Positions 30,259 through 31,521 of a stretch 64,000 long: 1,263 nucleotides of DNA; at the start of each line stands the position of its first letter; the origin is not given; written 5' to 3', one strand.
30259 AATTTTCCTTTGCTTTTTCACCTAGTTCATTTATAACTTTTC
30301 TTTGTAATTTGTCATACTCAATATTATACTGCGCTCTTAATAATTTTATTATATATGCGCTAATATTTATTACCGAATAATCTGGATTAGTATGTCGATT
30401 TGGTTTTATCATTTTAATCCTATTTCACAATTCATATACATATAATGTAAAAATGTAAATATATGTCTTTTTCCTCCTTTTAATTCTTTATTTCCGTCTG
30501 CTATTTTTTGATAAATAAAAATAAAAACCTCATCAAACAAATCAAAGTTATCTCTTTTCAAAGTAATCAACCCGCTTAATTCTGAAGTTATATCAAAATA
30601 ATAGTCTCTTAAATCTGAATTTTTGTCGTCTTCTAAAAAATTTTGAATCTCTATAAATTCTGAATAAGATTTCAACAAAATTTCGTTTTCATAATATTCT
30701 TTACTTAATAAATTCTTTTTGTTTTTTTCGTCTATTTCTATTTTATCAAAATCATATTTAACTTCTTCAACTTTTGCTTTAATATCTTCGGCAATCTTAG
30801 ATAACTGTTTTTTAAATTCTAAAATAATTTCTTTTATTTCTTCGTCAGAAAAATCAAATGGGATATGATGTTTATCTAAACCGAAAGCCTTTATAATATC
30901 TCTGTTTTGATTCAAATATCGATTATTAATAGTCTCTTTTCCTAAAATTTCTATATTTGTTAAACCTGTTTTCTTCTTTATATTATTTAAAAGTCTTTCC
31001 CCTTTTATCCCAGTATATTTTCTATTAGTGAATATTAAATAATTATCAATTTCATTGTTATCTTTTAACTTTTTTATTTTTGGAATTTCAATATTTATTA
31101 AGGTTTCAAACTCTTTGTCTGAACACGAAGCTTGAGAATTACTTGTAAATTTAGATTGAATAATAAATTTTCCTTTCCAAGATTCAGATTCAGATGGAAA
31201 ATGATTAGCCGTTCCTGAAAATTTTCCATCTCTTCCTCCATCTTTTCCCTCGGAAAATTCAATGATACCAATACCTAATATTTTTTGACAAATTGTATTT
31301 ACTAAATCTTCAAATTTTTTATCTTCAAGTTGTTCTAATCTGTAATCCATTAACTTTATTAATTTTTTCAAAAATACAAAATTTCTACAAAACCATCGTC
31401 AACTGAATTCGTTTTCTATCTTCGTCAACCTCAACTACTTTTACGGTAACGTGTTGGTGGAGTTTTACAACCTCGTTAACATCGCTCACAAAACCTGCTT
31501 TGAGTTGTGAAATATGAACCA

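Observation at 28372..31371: Compact nuclease / 80-aa adaptor / coiled-coil ABC-ATPase operon (ABC-3C / Lamassu / DdmABC-like), a likely uncharacterised defence variant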

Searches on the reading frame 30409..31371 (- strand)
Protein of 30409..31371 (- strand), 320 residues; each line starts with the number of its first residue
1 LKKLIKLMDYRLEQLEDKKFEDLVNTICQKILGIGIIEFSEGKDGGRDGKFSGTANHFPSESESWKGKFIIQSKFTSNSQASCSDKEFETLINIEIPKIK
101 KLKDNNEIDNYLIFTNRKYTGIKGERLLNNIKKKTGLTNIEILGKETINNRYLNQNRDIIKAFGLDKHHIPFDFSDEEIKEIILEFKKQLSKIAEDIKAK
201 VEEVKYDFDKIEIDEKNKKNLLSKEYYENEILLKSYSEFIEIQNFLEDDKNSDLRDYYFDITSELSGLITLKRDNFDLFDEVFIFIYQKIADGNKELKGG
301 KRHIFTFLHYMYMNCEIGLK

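Call 3: search_protein_families(library=pfam, proteins=[window:30409-31371:-], max_evalue=1)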
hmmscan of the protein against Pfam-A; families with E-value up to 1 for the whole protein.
window:30409-31371:- (320 aa): 3 families
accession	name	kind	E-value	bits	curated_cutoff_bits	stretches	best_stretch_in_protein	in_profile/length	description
PF20279.3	CTD12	-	5.8e-18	66.2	25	1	169-318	2-144/144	C-terminal domain 12 of the ABC-three component (ABC-3C) systems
PF04471.18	Mrr_cat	-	0.075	13.6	21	1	13-78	2-59/115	Restriction endonuclease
PF03485.21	Arg_tRNA_synt_N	-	0.48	11.5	21.5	1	185-213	48-75/85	Arginyl tRNA synthetase N terminal domain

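Call 4: search_protein_families(library=padloc, proteins=[window:30409-31371:-], max_evalue=1)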
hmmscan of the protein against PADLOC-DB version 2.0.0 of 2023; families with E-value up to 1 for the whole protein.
window:30409-31371:- (320 aa): 4 families
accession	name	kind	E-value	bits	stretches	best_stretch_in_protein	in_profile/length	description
PDLC05079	PDC-S73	-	4.6e-13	46.9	1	8-161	1-136/752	-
PDLC02400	Aga_TIR-PNTD1-PNTD2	-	5.5e-05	19.6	1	8-163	1-135/639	Class I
PDLC02416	Aga_REase-TIR-PNTD1-PNTD2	-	0.0013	15.5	1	8-52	1-45/572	Class I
PDLC04135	mad3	-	0.093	10.3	1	125-220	152-245/374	mads_3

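Call 5: search_protein_families(library=ncbifam, proteins=[window:30409-31371:-], max_evalue=1)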
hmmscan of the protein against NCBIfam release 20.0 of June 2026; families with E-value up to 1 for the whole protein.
window:30409-31371:- (320 aa): 1 family
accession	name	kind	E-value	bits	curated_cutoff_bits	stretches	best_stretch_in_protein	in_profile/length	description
NF007932.0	PRK10647.1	equivalog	0.95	8.8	300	0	73-153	142-220/262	siderophore-iron reductase FhuF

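Call 16: search_solved_structures(query=window:30409-31371:-, max_evalue=10, show_alignments=2)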
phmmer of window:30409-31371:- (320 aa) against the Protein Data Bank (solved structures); distinct sequences matched with E-value up to 10: 2.
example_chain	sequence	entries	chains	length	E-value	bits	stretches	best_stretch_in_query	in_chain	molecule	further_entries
2iif_A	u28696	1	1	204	0.11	15.4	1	157-253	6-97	Integration host factor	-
2iie_A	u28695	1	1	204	0.27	14.1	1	157-245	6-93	Integration host factor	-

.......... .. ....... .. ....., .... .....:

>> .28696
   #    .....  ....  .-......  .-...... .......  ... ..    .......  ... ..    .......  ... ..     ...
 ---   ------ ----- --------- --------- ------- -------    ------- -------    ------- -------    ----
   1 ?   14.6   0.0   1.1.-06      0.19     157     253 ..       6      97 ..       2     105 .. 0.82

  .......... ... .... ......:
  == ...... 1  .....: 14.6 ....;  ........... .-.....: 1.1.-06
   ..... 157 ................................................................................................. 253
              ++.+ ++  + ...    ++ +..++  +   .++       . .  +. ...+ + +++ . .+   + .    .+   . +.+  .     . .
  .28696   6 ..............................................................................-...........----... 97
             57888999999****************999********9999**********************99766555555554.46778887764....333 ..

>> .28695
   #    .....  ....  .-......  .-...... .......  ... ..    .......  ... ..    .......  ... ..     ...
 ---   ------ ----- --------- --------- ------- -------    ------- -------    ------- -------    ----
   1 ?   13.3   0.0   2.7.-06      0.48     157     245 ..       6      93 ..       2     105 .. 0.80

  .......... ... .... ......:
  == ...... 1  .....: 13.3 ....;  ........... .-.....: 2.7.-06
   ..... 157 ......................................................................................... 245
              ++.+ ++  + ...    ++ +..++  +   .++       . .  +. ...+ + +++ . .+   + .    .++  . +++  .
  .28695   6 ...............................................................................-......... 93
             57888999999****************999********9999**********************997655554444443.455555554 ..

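Call 22: find_homologous_proteins(query=window:30409-31350:-, max_evalue=0.001)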
Query window:30409-31350:- (313 aa): 726 proteins with E <= 0.001 among 3154 candidates; the best 120 are listed.
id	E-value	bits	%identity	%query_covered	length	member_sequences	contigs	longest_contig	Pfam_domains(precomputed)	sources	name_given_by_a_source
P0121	5.9e-199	678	100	100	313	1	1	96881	PF20279.4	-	-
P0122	1.6e-176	604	87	100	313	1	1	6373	PF20279.4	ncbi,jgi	jgi:hypothetical protein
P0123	2.1e-167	574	84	100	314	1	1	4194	PF20279.4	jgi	jgi:hypothetical protein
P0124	1.1e-166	572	84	100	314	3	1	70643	PF20279.4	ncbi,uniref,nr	ncbi:ABC-three component system protein [Flavobacterium branchiophilum]|uniref:ABC-three component s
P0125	6.5e-165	566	83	100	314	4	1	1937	PF20279.4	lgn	-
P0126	3.3e-163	561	82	100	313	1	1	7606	PF20279.4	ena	-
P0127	9.3e-162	556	81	100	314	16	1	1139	PF20279.4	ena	-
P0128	3.0e-160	551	81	100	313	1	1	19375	PF20279.4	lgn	-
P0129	2.5e-158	545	79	100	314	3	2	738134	PF20279.4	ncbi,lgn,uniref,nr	ncbi:hypothetical protein SAMN05444671_2115 [Flavobacterium sp. CF108]|uniref:ABC-three component sy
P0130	5.7e-157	540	79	100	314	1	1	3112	PF20279.4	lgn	-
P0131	3.0e-155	534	79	100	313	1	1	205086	PF20279.4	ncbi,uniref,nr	ncbi:ABC-three component system protein [Flavobacterium fluviatile]|uniref:ABC-three component syste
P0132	1.0e-154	533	79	100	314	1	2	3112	PF20279.4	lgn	-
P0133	1.4e-154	532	77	100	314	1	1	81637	PF20279.4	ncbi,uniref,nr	ncbi:hypothetical protein GV828_11225 [Flavobacterium sp. NST-5]|uniref:ABC-three component systems 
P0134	1.8e-154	532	78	100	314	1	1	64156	PF20279.4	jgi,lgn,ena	jgi:hypothetical protein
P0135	2.6e-149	515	74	100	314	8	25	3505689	PF20279.4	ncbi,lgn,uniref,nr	ncbi:hypothetical protein C3B47_10650 [Flavobacterium columnare]|uniref:ABC-three component systems 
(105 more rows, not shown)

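Call 39: search_solved_structures(query=A1, max_evalue=10, show_alignments=3)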
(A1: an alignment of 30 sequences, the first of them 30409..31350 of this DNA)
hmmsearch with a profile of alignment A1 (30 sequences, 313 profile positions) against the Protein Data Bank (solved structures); distinct sequences matched with E-value up to 10: 5.
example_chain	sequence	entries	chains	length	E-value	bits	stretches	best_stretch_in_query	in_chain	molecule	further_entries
2eky_A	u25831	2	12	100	0.13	14.8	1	131-204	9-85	UPF0045 protein MJ1052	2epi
7oq4_Z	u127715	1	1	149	0.14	14.7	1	141-230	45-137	RNAP inhibitory protein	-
7tdz_r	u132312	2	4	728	1.9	11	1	143-244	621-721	Nup88A protein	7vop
7fik_Y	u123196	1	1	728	1.9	11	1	143-244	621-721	Nucleoporin Nup88A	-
8tcb_C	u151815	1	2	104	2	10.9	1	170-224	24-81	M protein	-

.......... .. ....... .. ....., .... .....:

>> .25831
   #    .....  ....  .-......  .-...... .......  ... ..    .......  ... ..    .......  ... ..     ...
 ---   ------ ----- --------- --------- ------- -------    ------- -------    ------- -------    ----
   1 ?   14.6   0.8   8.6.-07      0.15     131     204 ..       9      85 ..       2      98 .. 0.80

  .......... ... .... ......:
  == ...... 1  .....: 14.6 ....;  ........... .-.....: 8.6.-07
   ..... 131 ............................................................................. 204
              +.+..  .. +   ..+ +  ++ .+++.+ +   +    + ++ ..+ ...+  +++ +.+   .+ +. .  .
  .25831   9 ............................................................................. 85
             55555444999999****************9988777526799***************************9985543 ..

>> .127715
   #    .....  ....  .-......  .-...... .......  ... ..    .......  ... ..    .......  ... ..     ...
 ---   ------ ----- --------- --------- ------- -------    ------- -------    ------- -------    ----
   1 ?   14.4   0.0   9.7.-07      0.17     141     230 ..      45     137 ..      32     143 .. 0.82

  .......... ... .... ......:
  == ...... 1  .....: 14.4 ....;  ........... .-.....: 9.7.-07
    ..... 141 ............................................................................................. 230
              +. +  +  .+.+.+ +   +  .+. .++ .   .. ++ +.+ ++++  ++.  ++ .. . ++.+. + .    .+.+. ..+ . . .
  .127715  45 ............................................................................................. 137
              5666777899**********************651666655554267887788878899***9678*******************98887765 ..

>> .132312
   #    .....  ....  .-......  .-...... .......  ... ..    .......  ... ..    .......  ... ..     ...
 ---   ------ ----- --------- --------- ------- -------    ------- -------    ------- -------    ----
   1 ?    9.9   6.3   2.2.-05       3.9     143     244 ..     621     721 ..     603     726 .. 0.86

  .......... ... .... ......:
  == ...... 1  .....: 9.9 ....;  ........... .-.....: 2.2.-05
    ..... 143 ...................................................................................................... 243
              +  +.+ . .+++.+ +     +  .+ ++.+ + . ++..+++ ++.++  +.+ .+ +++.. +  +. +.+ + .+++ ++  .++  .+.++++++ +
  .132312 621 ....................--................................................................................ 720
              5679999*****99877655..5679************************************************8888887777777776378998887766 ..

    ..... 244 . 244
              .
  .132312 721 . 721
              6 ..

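Call 45: predict_structure(alignment_id=A1)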
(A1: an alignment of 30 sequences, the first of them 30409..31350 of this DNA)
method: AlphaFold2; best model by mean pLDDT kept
length: 313 residues; sequences in the alignment: 30
mean_pLDDT: 80.1   pTM: 0.52
mean pLDDT of the five models: 80.1, 77.4, 74.8, 73.8, 73.8
residues with pLDDT >= 90: 62; 70-90: 182; 50-70: 58; < 50: 11
segments of 3 or more residues with pLDDT < 50: 35-39, 212-214
pLDDT, mean of each block of 10 residues (from residue 1): 82 87 70 51 81 84 88 80 88 90 92 81 92 91 84 82 64 89 90 85 57 53 63 84 91 92 78 85 71 75 85 68
secondary structure, 60 per line:
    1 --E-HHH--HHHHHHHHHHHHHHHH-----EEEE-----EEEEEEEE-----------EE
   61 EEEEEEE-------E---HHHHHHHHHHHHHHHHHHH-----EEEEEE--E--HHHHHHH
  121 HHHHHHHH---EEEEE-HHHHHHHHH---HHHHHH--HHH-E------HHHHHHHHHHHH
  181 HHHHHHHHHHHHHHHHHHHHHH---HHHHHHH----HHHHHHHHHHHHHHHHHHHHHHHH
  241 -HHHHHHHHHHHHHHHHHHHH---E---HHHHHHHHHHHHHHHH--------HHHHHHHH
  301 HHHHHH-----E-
elements in order: H10-25 E31-34 E40-47 E59-67 H79-97 E103-108 H114-128 E132-136 H138-146 H150-155 H169-202 H206-212 H217-240 H242-261 H269-284 H293-306

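Call 51: fold_search(model_id=the predicted structure, library=pdb)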
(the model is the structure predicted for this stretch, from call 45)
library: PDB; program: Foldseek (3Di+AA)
matches with E <= 10: 540; with E <= 0.001: 0
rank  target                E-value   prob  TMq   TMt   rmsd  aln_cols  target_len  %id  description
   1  9nxx_D                4.2e-02  0.38  0.24  0.20  22.2       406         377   14  LmuA_conformation 1 (released 2025-12-17)
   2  7b6h                  1.7e-01  0.21  0.17  0.10  18.7       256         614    9  Drosophila melanogaster TRAPP C11 subunits region 1 to 718 (released 2021-06-09)
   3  9qcc_V                2.9e-01  0.66  0.19  0.13   7.4       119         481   10  Activated XauSPARDA filament assembly with bound dsDNA substrate (released 2025-12-17)
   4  4wrq_B                3.2e-01  0.11  0.13  0.16  21.5       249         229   13  Crystal Structure of 14-3-3 zeta with Chibby peptide (released 2015-05-06)
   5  8cx1_F                3.7e-01  0.41  0.16  0.13   6.1        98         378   15  Cryo-EM structure of human APOBEC3G/HIV-1 Vif/CBFbeta/ELOB/ELOC dimeric complex in State 1 (released 2023-02-15)
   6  7w8d_A                3.9e-01  0.28  0.18  0.28   7.4       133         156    9  The structure of Deinococcus radiodurans RuvC (released 2022-08-17)
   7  5om0_A                3.9e-01  0.09  0.12  0.16  20.5       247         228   10  CH2 chimera of human 14-3-3 sigma with the Gli1 phosphopeptide around Ser640 (released 2017-10-11)
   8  5wxn_A                4.4e-01  0.11  0.13  0.16  20.4       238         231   11  Structure of the LKB1 and 14-3-3 complex (released 2017-04-19)
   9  5ok9_B                4.6e-01  0.08  0.13  0.15  21.1       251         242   12  CH1 chimera of human 14-3-3 sigma with the HSPB6 phosphopeptide in a conformation with swapped phosphopeptides (released 2017-10-11)
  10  8q3y_A                5.1e-01  0.54  0.23  0.17  12.0       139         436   18  Crystal structure of apo Can2 from Thermoanaerobacter brockii (released 2023-11-22)
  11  4ktw_A                5.1e-01  0.18  0.17  0.28   9.6       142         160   14  Lactococcus phage 67 RuvC - apo form (released 2013-08-14)
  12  6f08_I                5.1e-01  0.10  0.13  0.17  20.5       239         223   11  14-3-3 zeta in complex with the human Son of sevenless homolog 1 (SOS1) (released 2018-02-14)
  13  5iqp_A                5.1e-01  0.08  0.12  0.15  20.8       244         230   12  14-3-3 PROTEIN TAU ISOFORM (released 2016-03-23)
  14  7cm9_D                5.4e-01  0.28  0.16  0.08  13.1       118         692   16  DMSP lyase DddX (released 2021-05-19)
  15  7qi1_B                5.4e-01  0.08  0.12  0.15  20.5       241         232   13  Crystal structure of human 14-3-3 protein beta in complex with CFTR peptide pS753pS768 and PPI stabilizer CY007424 (released 2022-05-25)
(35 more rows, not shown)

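Call 52: search_protein_families(library=pfam, alignment_id=A1, max_evalue=0.1)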
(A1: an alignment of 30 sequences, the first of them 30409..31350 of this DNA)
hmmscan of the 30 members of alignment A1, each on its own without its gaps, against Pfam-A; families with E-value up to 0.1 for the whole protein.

A. member 1, window:30409-31350:- (313 aa): 2 families
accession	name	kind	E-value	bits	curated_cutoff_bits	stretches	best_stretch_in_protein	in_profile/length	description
PF20279.3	CTD12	-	5.5e-18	66.3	25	1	162-311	2-144/144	C-terminal domain 12 of the ABC-three component (ABC-3C) systems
PF04471.18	Mrr_cat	-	0.073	13.6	21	0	6-71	2-59/115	Restriction endonuclease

B. families by the number of members that match (of 30 scanned): 17 families
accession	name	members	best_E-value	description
PF20279.3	CTD12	30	1.2e-22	C-terminal domain 12 of the ABC-three component (ABC-3C) systems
PF04471.18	Mrr_cat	27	7e-06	Restriction endonuclease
PF05757.16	PsbQ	3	0.0069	Oxygen evolving enhancer protein 3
PF06575.17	DUF1132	3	0.02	Protein of unknown function (DUF1132)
PF21403.4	OTU1_UBXL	2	0.043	OTU1, UBXL domain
PF05629.16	Nanovirus_C8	1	0.014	Nanovirus component 8 (C8) protein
PF24136.1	DUF7403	1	0.015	Domain of unknown function (DUF7403)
PF03485.21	Arg_tRNA_synt_N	1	0.026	Arginyl tRNA synthetase N terminal domain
PF24447.1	RE_BanI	1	0.03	Type II restriction enzyme BanI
PF09999.14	DUF2240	1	0.035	Uncharacterized protein conserved in archaea (DUF2240)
PF06180.16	CbiK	1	0.045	Cobalt chelatase (CbiK)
PF23983.2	P11_C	1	0.057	Minor capsid protein P11, C-terminal conserved region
PF18572.7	T6PP_N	1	0.061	Trehalose-6-phosphate phosphatase N-terminal helical bundle domain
PF04513.17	Baculo_PEP_C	1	0.063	Baculovirus polyhedron envelope protein, PEP, C terminus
PF01710.22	HTH_Tnp_IS630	1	0.072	Transposase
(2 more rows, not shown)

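Call 73: find_encoding_contigs(protein=P0135, flank=6000, max_places=3)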
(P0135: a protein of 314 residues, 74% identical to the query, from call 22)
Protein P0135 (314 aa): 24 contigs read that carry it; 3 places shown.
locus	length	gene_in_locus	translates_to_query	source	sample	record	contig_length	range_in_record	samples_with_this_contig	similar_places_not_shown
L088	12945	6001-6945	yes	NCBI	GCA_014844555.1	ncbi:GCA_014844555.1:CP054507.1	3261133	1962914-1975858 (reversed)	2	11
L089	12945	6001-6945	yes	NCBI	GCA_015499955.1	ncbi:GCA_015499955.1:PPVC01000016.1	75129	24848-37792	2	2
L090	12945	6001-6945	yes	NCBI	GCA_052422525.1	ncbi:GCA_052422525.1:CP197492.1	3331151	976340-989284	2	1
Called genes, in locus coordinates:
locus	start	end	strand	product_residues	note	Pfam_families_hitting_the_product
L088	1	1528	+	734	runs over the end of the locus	PF13620:CarboxypepD_reg (faint), PF13715:CarbopepD_reg_2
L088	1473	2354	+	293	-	PF14054:DUF4249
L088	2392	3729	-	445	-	-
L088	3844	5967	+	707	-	PF09371:Tex_N, PF22706:Tex_central_region, PF14639:YqgF (weak), PF16921:Tex_YqgF, PF14635:HHH_7, PF12836:HHH_3, PF17674:HHH_9, PF00575:S1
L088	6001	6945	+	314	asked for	PF20279:CTD12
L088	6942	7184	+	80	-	PF20295:MC8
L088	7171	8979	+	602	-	PF10088:DUF2326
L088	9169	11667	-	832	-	PF00400:WD40 (faint), PF17164:DUF5122, PF18962:Por_Secre_tail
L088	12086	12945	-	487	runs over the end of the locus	-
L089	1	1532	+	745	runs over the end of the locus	PF13620:CarboxypepD_reg (faint), PF13715:CarbopepD_reg_2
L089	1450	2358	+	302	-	PF14054:DUF4249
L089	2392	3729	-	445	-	-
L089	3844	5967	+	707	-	PF09371:Tex_N, PF22706:Tex_central_region, PF14639:YqgF (weak), PF16921:Tex_YqgF, PF14635:HHH_7, PF12836:HHH_3, PF17674:HHH_9, PF00575:S1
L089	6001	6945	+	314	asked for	PF20279:CTD12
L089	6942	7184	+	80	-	PF20295:MC8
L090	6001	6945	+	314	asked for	PF20279:CTD12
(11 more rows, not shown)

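Call 74: find_encoding_contigs(protein=P0129, flank=6000, max_places=2)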
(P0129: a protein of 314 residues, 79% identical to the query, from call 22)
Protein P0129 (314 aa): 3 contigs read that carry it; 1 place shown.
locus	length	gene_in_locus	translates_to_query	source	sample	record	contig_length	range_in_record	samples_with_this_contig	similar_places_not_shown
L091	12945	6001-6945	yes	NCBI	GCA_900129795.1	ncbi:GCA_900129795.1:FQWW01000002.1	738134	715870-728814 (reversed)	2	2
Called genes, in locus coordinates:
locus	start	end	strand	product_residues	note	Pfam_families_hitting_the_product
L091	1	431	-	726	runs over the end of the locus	PF22896:OB_RNR_1st (faint), PF08206:OB_RNB, PF17876:CSD2 (weak), PF08206:OB_RNB (weak), PF17849:OB_Dis3, PF17876:CSD2, PF00773:RNB, PF00575:S1, +1 more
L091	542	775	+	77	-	PF09413:DUF2007 (weak)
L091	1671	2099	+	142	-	PF02502:LacAB_rpiB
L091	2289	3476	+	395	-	PF13173:AAA_14, PF13635:DUF4143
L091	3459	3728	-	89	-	PF06961:DUF1294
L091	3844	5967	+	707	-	PF09371:Tex_N, PF22706:Tex_central_region, PF14639:YqgF (weak), PF16921:Tex_YqgF, PF14635:HHH_7, PF12836:HHH_3, PF17674:HHH_9, PF00575:S1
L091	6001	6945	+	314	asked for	PF20279:CTD12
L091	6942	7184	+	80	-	PF20293:MC6 (weak), PF20295:MC8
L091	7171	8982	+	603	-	PF10088:DUF2326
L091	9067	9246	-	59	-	PF02416:TatA_B_E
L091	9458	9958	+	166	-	-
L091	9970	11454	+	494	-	PF03321:GH3, PF23571:GH3_M, PF23572:GH3_C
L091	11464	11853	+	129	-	-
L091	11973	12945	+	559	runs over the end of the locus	PF21850:DUF6909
